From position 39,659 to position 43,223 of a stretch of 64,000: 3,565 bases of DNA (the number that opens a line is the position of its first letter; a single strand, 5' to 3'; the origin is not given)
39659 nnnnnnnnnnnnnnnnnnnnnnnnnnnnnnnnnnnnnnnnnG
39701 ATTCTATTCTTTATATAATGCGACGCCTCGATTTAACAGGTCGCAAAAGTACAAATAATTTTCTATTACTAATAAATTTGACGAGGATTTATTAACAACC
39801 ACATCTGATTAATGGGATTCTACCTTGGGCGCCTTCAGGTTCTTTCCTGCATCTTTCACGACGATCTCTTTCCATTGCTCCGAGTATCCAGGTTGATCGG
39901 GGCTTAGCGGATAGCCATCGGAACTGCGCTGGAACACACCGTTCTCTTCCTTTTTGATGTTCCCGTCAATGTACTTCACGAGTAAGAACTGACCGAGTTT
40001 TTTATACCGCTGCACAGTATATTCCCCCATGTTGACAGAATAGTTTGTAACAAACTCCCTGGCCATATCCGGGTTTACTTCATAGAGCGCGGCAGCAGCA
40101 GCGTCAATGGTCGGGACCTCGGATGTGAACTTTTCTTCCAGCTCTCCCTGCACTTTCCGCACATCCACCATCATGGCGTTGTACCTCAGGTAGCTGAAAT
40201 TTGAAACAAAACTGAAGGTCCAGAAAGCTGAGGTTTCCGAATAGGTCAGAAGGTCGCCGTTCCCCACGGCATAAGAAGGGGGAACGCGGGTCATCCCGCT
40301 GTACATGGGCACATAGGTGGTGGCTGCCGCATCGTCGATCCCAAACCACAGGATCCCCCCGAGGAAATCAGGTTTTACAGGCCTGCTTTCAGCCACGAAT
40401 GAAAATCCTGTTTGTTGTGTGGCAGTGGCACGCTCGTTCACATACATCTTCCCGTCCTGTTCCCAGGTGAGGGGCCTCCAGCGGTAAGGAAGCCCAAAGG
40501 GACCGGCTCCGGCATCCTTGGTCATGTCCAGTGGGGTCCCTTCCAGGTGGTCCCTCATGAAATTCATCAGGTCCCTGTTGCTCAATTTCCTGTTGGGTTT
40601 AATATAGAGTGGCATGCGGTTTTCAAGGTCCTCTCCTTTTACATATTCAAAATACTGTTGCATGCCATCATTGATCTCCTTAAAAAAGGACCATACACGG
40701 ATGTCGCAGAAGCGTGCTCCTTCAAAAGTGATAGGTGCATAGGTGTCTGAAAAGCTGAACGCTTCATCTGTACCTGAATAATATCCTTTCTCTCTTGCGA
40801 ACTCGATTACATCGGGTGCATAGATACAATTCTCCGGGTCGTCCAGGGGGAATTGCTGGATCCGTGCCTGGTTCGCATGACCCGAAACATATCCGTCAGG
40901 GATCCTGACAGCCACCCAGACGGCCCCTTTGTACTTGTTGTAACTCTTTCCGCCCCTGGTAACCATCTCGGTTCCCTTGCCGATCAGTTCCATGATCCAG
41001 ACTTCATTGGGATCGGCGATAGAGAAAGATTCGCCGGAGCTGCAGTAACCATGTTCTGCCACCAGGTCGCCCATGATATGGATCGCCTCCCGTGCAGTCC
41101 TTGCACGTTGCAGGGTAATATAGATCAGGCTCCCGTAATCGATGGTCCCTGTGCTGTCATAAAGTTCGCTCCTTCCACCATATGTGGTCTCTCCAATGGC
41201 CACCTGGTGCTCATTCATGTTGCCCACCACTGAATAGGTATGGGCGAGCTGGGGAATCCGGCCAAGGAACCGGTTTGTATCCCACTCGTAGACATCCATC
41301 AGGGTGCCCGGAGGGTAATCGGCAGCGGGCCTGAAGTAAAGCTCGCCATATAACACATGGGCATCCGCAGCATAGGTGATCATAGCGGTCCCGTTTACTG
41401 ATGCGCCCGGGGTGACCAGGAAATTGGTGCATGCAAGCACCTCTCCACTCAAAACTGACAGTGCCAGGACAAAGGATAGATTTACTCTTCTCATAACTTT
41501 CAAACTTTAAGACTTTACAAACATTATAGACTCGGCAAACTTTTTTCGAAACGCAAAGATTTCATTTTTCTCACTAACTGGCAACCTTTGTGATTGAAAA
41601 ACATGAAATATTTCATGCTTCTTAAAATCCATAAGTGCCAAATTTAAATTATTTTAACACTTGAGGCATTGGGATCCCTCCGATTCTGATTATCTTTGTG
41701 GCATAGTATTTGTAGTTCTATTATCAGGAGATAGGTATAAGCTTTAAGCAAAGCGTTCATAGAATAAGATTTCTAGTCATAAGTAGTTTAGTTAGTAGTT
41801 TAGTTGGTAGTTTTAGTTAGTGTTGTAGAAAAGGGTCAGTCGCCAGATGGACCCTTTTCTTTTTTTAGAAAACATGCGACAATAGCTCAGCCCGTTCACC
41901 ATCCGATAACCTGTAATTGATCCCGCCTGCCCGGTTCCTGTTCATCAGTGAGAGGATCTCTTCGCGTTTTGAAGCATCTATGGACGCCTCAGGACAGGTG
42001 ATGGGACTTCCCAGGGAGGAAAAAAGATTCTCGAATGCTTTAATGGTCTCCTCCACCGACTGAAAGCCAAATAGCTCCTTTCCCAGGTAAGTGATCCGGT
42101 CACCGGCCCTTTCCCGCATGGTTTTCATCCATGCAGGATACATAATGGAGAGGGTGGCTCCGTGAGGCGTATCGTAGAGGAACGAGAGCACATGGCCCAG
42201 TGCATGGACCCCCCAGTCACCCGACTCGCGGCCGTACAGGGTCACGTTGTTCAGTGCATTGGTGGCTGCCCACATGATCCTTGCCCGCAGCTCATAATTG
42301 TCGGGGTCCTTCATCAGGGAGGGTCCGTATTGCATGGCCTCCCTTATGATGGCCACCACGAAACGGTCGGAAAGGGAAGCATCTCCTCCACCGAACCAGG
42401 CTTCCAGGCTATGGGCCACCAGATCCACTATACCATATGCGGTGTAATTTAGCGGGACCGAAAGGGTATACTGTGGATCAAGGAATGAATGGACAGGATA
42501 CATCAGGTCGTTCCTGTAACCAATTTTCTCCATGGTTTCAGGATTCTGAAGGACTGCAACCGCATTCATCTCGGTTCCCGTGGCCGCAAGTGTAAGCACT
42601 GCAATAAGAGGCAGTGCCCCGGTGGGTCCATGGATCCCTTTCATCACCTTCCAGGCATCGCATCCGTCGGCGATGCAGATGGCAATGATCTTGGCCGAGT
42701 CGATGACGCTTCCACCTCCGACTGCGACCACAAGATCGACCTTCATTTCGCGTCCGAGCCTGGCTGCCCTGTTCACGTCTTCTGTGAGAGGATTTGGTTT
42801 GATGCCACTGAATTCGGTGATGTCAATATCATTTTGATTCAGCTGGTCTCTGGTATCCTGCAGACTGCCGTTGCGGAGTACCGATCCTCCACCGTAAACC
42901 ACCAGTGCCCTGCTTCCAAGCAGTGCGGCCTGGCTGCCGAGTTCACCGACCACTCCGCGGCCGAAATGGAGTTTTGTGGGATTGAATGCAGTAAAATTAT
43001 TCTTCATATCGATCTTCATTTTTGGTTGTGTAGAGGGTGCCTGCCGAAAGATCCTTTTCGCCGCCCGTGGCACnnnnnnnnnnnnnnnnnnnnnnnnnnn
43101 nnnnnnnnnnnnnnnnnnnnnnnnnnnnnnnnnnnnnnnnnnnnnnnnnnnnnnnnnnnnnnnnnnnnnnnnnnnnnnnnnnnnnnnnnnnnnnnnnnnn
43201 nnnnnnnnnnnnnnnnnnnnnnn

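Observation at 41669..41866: Orphan promoter-to-terminator unit: candidate sRNA of about 160 nt with reiterated UAGUU motifs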

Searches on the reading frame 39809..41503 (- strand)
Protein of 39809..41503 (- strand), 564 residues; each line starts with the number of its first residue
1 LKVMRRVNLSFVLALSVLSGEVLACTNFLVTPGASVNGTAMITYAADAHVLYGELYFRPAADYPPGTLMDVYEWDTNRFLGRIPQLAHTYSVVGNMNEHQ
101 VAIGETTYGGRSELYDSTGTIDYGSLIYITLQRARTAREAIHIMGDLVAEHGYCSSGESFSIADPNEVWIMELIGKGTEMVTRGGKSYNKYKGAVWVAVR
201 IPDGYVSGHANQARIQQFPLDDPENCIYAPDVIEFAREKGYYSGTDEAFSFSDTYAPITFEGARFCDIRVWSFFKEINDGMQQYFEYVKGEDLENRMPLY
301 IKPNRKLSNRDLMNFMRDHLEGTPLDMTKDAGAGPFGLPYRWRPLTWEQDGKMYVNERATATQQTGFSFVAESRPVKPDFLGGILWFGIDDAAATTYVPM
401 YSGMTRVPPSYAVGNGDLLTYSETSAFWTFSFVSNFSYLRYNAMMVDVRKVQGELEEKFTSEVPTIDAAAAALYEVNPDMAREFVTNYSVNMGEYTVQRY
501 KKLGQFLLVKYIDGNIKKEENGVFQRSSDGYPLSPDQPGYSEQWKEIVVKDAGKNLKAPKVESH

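Call 6: search_protein_families(library=pfam, proteins=[window:39809-41503:-])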
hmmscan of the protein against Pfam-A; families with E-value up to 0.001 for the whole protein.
window:39809-41503:- (564 aa): 1 family
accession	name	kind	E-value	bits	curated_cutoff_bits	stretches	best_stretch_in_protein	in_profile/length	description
PF03577.20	Peptidase_C69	-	6.6e-78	262.9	23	1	75-452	72-400/402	Peptidase family C69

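Call 28: find_encoding_contigs(protein=window:39809-41494:-, flank=3000, max_places=6)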
Protein window:39809-41494:- (561 aa): no gene with exactly this product is on record in the collection.

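Call 40: find_homologous_proteins(query=window:39809-41494:-, max_evalue=1e-50)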
Query window:39809-41494:- (561 aa): 8000 proteins with E <= 1e-50 among 8000 candidates; the best 120 are listed.
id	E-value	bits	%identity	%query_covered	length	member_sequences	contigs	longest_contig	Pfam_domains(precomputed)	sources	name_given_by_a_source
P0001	0.0e+0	1308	100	100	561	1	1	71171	PF03577.21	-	-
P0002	0.0e+0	1154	87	100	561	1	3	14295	PF03577.21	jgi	-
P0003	0.0e+0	1150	86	100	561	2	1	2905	PF03577.21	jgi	jgi:dipeptidase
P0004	0.0e+0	1145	86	100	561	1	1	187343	PF03577.21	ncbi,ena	-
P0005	0.0e+0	1143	86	100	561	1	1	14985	PF03577.21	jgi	-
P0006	0.0e+0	1143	86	100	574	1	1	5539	PF03577.21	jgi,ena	-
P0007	0.0e+0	1141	86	100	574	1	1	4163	PF03577.21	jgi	-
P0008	0.0e+0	1140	86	100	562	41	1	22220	PF03577.21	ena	-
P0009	0.0e+0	1139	85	100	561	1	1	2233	PF03577.21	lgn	-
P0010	0.0e+0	1138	85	100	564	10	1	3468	PF03577.21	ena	-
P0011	0.0e+0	1137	86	100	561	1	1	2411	PF03577.21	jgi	jgi:dipeptidase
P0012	0.0e+0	1137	86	100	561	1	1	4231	PF03577.21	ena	-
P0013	0.0e+0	1136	86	100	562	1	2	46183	PF03577.21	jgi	jgi:dipeptidase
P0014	0.0e+0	1136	85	100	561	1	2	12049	PF03577.21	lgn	-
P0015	0.0e+0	1136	85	100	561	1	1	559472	PF03577.21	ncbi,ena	-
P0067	0.0e+0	1123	85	100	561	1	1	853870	PF03577.21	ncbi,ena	-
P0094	0.0e+0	1108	83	100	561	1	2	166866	PF03577.21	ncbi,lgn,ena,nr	ncbi:MAG: C69 family dipeptidase [Bacteroidales bacterium]|nr:C69 family dipeptidase [Bacteroidales 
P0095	0.0e+0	1108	82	100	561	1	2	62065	PF03577.21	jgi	jgi:dipeptidase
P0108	0.0e+0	1101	84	98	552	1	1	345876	PF03577.21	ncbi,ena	-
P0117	0.0e+0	1087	81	100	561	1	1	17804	PF03577.21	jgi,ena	-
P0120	0.0e+0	1087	81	100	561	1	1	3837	PF03577.21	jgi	jgi:dipeptidase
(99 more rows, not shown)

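Call 60: find_encoding_contigs(protein=P0067, flank=3000, max_places=2)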
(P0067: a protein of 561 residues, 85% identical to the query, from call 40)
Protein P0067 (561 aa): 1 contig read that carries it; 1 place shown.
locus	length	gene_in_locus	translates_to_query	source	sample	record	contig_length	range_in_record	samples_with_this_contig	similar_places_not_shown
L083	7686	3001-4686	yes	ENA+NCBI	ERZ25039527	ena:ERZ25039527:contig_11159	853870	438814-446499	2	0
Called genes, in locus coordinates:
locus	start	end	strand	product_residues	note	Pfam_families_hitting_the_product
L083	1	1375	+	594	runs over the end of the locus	PF01551:Peptidase_M23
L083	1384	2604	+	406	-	PF03702:AnmK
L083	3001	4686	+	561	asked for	PF03577:Peptidase_C69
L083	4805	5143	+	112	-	PF01245:Ribosomal_L19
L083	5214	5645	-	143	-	-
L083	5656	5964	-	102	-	-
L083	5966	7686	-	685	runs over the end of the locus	PF05170:AsmA, PF05359:DUF748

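Call 61: find_encoding_contigs(protein=P0094, flank=3000, max_places=2)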
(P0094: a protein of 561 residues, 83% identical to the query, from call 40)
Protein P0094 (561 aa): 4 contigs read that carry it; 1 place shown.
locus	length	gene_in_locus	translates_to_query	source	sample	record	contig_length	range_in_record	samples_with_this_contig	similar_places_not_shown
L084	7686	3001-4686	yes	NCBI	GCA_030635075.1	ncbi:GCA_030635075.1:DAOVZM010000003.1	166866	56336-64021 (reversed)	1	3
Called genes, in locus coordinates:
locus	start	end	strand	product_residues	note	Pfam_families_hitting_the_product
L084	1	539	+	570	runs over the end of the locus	PF01551:Peptidase_M23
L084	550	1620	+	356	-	PF03702:AnmK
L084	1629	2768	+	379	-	PF00465:Fe-ADH, PF13685:Fe-ADH_2, PF25137:ADH_Fe_C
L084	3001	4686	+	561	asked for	PF03577:Peptidase_C69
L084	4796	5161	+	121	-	PF01245:Ribosomal_L19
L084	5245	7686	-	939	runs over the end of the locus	PF05170:AsmA, PF05359:DUF748, PF28068:Scy (weak), PF05103:DivIVA (faint)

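Call 62: find_encoding_contigs(protein=P0108, flank=3000, max_places=2)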
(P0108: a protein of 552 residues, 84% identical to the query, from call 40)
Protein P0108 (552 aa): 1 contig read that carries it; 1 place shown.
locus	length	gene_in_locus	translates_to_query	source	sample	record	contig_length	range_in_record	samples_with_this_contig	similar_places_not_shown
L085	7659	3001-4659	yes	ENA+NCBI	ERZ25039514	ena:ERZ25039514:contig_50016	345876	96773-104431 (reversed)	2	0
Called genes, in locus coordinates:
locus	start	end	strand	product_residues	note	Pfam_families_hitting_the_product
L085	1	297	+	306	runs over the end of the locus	-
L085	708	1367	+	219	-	PF03702:AnmK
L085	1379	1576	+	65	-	PF00465:Fe-ADH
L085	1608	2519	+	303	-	PF00465:Fe-ADH, PF25137:ADH_Fe_C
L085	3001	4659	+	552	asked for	PF03577:Peptidase_C69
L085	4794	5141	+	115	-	PF01245:Ribosomal_L19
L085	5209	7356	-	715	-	PF28068:Scy (weak)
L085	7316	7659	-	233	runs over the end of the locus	PF05170:AsmA, PF05359:DUF748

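Call 65: find_encoding_contigs(protein=P0120, flank=2500, max_places=2)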
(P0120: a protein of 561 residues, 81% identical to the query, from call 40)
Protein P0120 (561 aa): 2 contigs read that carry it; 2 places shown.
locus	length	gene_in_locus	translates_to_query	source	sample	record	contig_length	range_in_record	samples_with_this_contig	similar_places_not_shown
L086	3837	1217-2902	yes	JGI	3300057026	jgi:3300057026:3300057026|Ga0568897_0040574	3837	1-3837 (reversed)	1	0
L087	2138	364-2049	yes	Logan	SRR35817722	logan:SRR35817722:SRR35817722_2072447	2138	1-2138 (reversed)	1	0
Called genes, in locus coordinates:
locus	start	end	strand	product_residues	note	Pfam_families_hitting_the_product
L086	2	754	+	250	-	?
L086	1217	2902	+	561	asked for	PF03577:Peptidase_C69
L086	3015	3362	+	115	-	PF01245:Ribosomal_L19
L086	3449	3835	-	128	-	?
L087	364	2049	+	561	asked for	PF03577:Peptidase_C69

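Call 66: find_encoding_contigs(protein=P0095, flank=2500, max_places=2)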
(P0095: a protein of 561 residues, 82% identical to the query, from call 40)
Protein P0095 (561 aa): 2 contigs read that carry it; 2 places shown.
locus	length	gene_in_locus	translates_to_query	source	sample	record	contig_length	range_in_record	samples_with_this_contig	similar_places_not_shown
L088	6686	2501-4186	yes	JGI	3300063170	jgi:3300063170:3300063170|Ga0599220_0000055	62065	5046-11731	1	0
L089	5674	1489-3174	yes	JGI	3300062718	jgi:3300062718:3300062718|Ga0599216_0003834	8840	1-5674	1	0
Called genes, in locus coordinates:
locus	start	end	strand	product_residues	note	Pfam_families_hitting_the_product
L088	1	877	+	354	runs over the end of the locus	PF03702:AnmK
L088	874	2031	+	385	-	PF00465:Fe-ADH, PF13685:Fe-ADH_2, PF25137:ADH_Fe_C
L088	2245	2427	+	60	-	-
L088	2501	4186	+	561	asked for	PF03577:Peptidase_C69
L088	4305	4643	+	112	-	PF01245:Ribosomal_L19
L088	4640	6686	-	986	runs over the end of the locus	PF05359:DUF748, PF05170:AsmA, PF13116:YhdP (faint), PF28068:Scy, PF05103:DivIVA (faint)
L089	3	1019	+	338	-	?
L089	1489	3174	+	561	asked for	PF03577:Peptidase_C69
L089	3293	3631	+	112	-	PF01245:Ribosomal_L19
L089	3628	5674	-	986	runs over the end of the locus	PF05359:DUF748, PF05170:AsmA, PF13116:YhdP (faint), PF28068:Scy, PF05103:DivIVA (faint)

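Call 67: find_encoding_contigs(protein=P0117, flank=2500, max_places=2)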
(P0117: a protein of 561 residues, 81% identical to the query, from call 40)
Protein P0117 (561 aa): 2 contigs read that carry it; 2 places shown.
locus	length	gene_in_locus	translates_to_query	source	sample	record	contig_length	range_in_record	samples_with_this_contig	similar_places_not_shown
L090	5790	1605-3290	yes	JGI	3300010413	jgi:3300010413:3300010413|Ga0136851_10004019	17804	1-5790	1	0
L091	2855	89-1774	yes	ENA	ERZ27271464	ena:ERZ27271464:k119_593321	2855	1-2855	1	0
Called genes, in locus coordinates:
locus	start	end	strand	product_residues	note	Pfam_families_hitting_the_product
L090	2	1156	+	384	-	?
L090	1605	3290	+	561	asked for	PF03577:Peptidase_C69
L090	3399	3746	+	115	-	PF01245:Ribosomal_L19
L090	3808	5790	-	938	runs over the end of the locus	PF05170:AsmA, PF05359:DUF748, PF28068:Scy (weak)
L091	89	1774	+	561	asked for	PF03577:Peptidase_C69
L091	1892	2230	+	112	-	PF01245:Ribosomal_L19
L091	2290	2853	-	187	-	?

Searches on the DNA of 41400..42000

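Call 4: search_rna_families(source=window, start=41400, end=42000, threshold=evalue, max_evalue=10, show_alignments=3)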
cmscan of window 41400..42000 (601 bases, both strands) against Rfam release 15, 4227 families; matches with E-value up to 10: 6.
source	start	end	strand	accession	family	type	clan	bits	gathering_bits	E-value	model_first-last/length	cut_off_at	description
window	41558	41676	-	RF02535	ODC_IRES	Cis-reg; IRES;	-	23.1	44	0.27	1-142/142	no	ODC internal ribosome entry site (IRES)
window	41549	41597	+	RF03280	mir-7583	Gene; miRNA;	-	19.1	48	0.65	1-58/58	no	mir-7583 microRNA precursor family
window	41753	41863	+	RF04182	GibS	Gene; sRNA;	-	18.7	115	4.2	1-142/142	no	GibS sRNA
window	41829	41865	+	RF00489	ctRNA_p42d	Gene; antisense;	-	15.2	50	3.2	1-46/46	no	ctRNA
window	41834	41952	-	RF01514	Afu_513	Gene; snRNA; snoRNA; CD-box;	-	12.9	48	2.7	1-103/103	no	A. fumigatus snoRNA Afu_513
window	41599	41613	-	RF00180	REN-SRE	Cis-reg;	-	10.8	41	9.9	1-37/37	no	Renin stability regulatory element (REN-SRE)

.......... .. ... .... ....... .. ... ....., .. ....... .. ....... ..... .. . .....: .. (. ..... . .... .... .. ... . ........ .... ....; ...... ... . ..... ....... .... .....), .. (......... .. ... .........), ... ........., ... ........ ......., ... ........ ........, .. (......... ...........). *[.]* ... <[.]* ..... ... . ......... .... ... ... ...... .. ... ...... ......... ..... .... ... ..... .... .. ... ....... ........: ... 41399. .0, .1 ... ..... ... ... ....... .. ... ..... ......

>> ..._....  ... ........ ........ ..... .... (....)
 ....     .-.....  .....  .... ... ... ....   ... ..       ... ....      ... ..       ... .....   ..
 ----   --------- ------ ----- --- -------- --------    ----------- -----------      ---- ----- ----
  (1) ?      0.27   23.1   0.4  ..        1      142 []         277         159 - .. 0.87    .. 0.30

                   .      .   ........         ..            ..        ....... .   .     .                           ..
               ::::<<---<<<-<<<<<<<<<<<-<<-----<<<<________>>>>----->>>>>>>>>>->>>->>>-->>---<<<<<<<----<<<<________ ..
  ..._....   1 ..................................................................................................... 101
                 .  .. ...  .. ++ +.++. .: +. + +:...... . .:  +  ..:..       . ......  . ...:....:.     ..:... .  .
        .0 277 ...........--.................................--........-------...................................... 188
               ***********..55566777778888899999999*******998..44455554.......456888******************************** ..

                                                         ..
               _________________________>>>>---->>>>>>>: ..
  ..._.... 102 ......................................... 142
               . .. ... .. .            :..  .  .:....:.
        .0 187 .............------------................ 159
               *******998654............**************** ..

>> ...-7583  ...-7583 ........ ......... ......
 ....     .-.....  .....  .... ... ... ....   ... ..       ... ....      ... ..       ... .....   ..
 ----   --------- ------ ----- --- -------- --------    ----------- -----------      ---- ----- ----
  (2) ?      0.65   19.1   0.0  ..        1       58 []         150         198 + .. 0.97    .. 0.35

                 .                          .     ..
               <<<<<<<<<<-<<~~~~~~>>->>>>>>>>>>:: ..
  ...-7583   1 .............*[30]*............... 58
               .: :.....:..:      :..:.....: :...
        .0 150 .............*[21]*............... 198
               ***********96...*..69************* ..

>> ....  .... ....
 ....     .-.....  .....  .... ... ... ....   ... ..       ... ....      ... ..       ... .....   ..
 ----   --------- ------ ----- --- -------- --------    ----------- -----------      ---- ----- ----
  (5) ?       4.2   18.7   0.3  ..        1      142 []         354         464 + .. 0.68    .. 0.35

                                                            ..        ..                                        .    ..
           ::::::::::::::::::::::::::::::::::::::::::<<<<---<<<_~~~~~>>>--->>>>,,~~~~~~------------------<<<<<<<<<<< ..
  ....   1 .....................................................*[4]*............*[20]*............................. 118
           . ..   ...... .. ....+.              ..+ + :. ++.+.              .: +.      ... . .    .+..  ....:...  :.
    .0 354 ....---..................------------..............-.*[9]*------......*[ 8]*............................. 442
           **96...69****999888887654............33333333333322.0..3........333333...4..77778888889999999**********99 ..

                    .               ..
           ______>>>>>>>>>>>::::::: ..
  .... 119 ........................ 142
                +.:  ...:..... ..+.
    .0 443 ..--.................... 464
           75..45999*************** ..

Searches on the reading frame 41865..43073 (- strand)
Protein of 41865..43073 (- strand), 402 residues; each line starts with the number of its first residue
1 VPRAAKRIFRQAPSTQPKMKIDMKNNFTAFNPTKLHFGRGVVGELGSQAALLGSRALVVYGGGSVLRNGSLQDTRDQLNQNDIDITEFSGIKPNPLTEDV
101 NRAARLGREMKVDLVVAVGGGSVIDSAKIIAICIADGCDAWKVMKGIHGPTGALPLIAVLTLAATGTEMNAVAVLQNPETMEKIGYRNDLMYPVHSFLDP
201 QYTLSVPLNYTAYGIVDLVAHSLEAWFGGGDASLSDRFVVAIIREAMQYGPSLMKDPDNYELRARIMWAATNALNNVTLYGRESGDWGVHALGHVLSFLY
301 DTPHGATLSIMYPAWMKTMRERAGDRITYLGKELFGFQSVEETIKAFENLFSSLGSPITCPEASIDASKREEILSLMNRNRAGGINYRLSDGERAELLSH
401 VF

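Call 6: search_protein_families(library=pfam, proteins=[window:41865-43073:-])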
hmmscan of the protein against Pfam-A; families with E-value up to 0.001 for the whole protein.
window:41865-43073:- (402 aa): 3 families
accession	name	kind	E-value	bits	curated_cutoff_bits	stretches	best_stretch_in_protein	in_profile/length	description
PF00465.25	Fe-ADH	-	2.7e-44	151.2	31.3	1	32-200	1-168/168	Iron-containing alcohol dehydrogenase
PF25137.1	ADH_Fe_C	-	1.2e-21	77.7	27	1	211-388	1-179/194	Fe-containing alcohol dehydrogenase family, C-terminal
PF13685.12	Fe-ADH_2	-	2e-08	34.8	28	1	39-131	4-94/149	Iron-containing alcohol dehydrogenase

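Call 9: find_related_loci(query=window:41865-43073:-, collection=genome_contigs, flank=4000)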
Query window:41865-43073:- (402 aa) in genome_contigs; peptide patterns used: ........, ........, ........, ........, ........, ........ (x = any residue, [..] = any of these).
248 stretches matched a pattern; 20 encode a relative of the query (tblastn E <= 1e-3); 20 distinct loci.
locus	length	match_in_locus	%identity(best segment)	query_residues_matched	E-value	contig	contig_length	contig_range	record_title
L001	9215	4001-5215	66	1-402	0e+0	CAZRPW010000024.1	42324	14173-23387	MAG TPA_asm: uncultured Bacteroides sp. isolate binchicken_co42_498 genome assembly, contig: NODE_728_length_42324_cov_7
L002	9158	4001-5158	68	15-401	0e+0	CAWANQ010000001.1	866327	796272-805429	MAG: uncultured Bacteroidetes bacterium isolate MFD03804.bin.1.203 genome assembly, contig: contig_12942, whole genome s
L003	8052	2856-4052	68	1-401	0e+0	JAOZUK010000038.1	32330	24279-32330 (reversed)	MAG: Bacteroidales bacterium isolate GMC8.maxbin2.069_sub GMC8_658_length_32330_cov_24.290163, whole genome shotgun sequ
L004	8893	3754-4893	62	23-402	1e-160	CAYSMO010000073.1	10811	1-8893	MAG TPA_asm: uncultured Bacteroidaceae bacterium isolate SRP141376_co3_28 genome assembly, contig: NODE_16768_length_108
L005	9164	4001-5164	50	19-402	1e-124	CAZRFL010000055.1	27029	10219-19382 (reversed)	MAG TPA_asm: uncultured Bacteroidales bacterium isolate SRP272421_co1_615 genome assembly, contig: NODE_4183_length_2702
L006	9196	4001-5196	73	3-402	4e-134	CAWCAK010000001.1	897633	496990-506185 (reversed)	MAG: uncultured Bacteroidetes bacterium isolate MFD03804.bin.2.1 genome assembly, contig: contig_18682, whole genome sho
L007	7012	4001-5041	43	25-368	8e-84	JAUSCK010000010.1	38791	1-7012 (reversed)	MAG: Elusimicrobiota bacterium isolate E14_concoct.bin.112_sub E14_k141_698176, whole genome shotgun sequence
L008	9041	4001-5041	42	25-368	1e-80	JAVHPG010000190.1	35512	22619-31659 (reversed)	MAG: Elusimicrobiales bacterium isolate WB_59_14 NODE_372_length_35512_cov_7.232028, whole genome shotgun sequence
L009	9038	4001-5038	40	25-367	4e-79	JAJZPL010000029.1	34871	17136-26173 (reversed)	MAG: bacterium isolate SKS1.bin123 NODE_2129_length_34871_cov_2.484084, whole genome shotgun sequence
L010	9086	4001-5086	41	15-373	2e-75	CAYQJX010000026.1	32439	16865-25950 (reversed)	MAG TPA_asm: uncultured Elusimicrobiaceae bacterium isolate binchicken_co266_98 genome assembly, contig: NODE_2341_lengt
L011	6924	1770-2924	39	5-394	3e-75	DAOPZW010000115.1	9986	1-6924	MAG TPA_asm: Elusimicrobiales bacterium isolate AMR_MDS_1278 NODE_7919_length_9986_cov_5.132615, whole genome shotgun se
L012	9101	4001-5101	36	18-380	2e-72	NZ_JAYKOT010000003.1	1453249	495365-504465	Citroniella saccharovorans strain DSM 29873 contig_3, whole genome shotgun sequence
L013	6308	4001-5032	37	26-366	4e-72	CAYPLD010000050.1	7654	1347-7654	MAG TPA_asm: uncultured Elusimicrobiaceae bacterium isolate SRP167671_co1_22 genome assembly, contig: NODE_11425_length_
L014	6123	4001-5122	39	25-394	9e-71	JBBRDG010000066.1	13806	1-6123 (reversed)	MAG: Elusimicrobiales bacterium isolate Co_metawrap_2441 Cmw_2441_k141_13709157_length_13806_cov_15.0000, whole genome s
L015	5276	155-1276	36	10-378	7e-66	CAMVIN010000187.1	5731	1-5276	MAG TPA_asm: uncultured Clostridia bacterium isolate SRR8387716_bin.70_metaWRAP_v1.3_MAG genome assembly, contig: ERZ142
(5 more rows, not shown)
